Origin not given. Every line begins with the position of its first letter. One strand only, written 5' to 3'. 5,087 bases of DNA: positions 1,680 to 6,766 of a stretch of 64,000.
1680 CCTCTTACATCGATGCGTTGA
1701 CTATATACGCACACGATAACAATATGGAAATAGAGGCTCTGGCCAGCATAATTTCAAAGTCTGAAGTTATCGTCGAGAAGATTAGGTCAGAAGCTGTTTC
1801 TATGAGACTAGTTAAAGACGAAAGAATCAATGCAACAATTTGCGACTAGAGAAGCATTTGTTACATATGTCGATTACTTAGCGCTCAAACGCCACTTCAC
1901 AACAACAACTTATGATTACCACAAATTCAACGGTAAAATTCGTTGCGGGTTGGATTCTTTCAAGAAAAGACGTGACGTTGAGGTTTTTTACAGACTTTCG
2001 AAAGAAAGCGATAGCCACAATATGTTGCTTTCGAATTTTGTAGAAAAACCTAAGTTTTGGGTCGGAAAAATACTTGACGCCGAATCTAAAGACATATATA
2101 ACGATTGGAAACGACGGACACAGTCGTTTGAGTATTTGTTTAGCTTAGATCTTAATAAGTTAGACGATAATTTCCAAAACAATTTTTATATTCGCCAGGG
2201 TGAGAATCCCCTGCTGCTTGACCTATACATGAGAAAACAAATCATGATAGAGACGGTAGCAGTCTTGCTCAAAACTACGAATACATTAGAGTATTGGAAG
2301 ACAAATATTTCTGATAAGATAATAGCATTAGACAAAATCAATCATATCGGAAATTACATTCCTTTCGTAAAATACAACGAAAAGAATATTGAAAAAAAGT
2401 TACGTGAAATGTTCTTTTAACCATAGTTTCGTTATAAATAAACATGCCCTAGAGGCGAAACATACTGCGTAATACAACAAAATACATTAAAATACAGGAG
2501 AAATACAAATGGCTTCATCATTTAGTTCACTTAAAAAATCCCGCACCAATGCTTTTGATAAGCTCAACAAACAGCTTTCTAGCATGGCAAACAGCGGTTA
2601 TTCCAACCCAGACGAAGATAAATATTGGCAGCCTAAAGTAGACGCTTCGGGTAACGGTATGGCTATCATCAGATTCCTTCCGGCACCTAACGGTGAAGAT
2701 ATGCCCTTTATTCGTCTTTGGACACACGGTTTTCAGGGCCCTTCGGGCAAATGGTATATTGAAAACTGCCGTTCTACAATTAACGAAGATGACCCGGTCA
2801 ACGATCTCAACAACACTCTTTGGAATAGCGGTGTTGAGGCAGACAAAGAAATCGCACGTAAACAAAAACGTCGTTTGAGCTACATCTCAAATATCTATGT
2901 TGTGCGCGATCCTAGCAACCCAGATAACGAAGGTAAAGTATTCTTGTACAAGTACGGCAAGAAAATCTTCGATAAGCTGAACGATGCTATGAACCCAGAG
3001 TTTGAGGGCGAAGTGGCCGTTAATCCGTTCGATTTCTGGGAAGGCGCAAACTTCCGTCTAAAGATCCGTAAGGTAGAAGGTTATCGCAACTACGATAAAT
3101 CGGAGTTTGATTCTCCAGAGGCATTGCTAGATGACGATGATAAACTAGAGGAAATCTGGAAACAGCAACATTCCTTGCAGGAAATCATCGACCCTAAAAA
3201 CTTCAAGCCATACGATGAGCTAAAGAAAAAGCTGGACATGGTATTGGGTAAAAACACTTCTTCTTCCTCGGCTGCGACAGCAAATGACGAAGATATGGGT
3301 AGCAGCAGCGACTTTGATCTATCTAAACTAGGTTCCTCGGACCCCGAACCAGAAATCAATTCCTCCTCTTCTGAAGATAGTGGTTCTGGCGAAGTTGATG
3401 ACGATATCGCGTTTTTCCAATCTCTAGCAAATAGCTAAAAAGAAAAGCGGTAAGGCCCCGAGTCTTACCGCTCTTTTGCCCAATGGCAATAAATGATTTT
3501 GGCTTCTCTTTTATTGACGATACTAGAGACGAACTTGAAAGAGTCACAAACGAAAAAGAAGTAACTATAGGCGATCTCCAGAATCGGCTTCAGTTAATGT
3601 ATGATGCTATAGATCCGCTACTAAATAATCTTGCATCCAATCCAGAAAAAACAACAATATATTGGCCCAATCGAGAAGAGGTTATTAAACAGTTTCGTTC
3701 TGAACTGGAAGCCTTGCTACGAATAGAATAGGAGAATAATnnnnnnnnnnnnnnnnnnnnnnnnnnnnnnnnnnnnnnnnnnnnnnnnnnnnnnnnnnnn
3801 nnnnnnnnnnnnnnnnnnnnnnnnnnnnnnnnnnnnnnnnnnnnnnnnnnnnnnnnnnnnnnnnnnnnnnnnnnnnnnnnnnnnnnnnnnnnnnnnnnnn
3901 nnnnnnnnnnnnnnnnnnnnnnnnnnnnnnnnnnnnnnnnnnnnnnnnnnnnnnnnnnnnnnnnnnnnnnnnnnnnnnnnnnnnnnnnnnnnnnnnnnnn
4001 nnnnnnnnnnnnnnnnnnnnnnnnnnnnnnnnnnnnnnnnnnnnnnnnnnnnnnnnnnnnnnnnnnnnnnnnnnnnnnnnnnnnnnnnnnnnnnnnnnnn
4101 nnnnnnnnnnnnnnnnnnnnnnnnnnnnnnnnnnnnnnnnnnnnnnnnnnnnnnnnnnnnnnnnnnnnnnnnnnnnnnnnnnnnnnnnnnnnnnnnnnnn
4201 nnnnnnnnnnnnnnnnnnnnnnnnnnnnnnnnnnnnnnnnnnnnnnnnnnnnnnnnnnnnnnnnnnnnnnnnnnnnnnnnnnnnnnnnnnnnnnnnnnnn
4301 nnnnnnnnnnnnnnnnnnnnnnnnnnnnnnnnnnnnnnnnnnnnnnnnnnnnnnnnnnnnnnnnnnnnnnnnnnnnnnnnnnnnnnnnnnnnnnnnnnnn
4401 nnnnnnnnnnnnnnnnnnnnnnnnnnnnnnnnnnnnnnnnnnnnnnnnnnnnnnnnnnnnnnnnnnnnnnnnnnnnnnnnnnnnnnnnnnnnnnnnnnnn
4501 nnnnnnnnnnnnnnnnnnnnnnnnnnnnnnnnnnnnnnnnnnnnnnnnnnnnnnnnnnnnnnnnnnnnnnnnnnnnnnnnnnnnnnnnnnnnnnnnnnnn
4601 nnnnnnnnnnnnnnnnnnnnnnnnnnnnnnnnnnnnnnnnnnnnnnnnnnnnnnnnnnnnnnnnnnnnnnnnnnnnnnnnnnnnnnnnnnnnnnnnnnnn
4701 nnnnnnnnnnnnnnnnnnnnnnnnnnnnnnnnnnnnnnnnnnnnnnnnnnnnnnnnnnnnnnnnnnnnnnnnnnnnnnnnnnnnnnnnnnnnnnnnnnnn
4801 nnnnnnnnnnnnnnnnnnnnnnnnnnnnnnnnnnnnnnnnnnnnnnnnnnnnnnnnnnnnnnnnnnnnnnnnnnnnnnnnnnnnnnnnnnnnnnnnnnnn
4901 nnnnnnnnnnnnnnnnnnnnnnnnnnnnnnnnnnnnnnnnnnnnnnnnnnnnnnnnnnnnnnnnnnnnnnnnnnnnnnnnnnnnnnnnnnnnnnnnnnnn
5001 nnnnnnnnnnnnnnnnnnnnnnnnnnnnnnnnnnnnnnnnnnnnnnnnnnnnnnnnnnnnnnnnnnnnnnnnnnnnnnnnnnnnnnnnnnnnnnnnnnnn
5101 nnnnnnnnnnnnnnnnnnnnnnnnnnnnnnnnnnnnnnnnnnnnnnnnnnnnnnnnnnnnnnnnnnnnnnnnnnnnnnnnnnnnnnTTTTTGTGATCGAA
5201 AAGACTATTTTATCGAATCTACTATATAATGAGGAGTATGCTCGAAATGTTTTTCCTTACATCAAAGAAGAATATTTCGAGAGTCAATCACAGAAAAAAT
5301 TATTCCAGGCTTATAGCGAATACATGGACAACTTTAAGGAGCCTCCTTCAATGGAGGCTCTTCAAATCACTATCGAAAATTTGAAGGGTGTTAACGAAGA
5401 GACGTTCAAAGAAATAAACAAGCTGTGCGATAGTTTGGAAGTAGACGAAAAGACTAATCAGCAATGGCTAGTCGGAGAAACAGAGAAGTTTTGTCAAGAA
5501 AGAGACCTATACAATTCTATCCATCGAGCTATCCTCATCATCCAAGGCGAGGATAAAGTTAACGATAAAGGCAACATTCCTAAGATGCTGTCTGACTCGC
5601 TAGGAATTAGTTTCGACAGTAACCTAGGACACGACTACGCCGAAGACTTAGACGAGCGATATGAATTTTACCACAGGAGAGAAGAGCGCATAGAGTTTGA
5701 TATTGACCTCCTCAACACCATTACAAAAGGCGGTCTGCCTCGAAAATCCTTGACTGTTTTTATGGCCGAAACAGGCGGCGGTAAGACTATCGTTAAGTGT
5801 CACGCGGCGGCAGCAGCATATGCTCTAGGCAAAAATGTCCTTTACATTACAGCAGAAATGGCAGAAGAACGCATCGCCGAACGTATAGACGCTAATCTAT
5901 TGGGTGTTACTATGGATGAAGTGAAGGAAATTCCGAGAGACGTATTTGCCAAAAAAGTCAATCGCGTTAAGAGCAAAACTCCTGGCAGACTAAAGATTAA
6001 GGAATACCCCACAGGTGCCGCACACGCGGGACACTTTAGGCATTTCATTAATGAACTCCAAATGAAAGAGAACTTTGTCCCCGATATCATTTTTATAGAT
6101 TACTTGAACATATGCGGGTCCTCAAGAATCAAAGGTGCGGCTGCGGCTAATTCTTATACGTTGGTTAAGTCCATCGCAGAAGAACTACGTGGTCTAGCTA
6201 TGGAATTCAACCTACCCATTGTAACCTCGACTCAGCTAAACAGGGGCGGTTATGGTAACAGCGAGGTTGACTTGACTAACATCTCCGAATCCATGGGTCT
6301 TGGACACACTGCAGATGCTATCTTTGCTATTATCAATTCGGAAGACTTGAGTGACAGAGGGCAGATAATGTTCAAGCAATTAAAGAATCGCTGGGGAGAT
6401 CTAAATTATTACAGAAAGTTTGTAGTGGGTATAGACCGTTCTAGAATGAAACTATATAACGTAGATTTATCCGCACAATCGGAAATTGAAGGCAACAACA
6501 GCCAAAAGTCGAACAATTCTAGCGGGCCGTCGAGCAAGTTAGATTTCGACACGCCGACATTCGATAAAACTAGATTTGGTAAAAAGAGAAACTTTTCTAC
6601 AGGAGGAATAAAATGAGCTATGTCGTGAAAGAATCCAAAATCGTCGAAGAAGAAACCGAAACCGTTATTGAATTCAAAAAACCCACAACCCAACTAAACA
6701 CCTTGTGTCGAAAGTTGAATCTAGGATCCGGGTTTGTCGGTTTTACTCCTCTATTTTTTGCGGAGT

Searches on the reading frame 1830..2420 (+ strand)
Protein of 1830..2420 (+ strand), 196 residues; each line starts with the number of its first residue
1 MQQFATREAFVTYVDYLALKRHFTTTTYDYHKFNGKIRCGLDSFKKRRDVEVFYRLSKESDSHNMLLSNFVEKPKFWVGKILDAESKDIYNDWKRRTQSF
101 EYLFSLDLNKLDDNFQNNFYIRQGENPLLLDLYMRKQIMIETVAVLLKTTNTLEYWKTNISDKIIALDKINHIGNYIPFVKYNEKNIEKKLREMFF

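Call 93: search_protein_families(library=pfam, proteins=[window:1830-2420:+], max_evalue=0.001)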
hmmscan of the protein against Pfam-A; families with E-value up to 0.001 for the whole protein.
window:1830-2420:+ (196 aa): 1 family
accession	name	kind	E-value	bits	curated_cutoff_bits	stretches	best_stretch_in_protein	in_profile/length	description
PF08993.15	T4_Gp59_N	-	5.7e-09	36.7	25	1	13-93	7-89/93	T4 gene Gp59 loader of gp41 DNA helicase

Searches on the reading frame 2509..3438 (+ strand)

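Call 93: search_protein_families(library=pfam, proteins=[window:2509-3438:+], max_evalue=0.001)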
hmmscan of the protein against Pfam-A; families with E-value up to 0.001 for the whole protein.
window:2509-3438:+ (309 aa): 1 family
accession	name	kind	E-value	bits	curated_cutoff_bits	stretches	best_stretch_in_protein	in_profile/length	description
PF08804.16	gp32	-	5e-47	161.1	26.8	1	48-245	1-207/208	gp32 DNA binding protein like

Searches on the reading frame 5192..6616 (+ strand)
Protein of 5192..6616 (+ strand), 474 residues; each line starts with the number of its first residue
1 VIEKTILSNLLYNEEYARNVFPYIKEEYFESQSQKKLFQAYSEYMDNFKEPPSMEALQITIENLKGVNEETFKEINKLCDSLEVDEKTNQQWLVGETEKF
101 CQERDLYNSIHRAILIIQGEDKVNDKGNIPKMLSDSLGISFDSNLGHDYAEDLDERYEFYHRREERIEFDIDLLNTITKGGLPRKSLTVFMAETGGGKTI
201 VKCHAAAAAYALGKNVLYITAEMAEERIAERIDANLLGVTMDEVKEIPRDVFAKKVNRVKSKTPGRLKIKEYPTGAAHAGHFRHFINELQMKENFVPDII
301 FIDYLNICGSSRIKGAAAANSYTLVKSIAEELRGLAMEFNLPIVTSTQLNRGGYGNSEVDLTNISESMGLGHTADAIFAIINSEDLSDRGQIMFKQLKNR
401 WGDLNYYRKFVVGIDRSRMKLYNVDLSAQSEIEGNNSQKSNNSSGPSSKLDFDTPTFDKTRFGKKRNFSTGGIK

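Call 35: search_protein_families(library=phrogs, proteins=[window:5192-6616:+], max_evalue=0.00001)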
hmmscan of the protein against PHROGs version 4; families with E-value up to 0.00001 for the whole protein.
window:5192-6616:+ (474 aa): 3 families
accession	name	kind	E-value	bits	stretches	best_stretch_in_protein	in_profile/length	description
phrog_19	-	DNA, RNA and nucleotide metabolism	2.4e-118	397.7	1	1-441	162-603/621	DnaB-like replicative helicase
phrog_239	-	DNA, RNA and nucleotide metabolism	7.2e-21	75.8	1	150-404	323-579/801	DNA primase/helicase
phrog_243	-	DNA, RNA and nucleotide metabolism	3.4e-12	46.9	1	180-404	30-246/273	DnaB-like replicative helicase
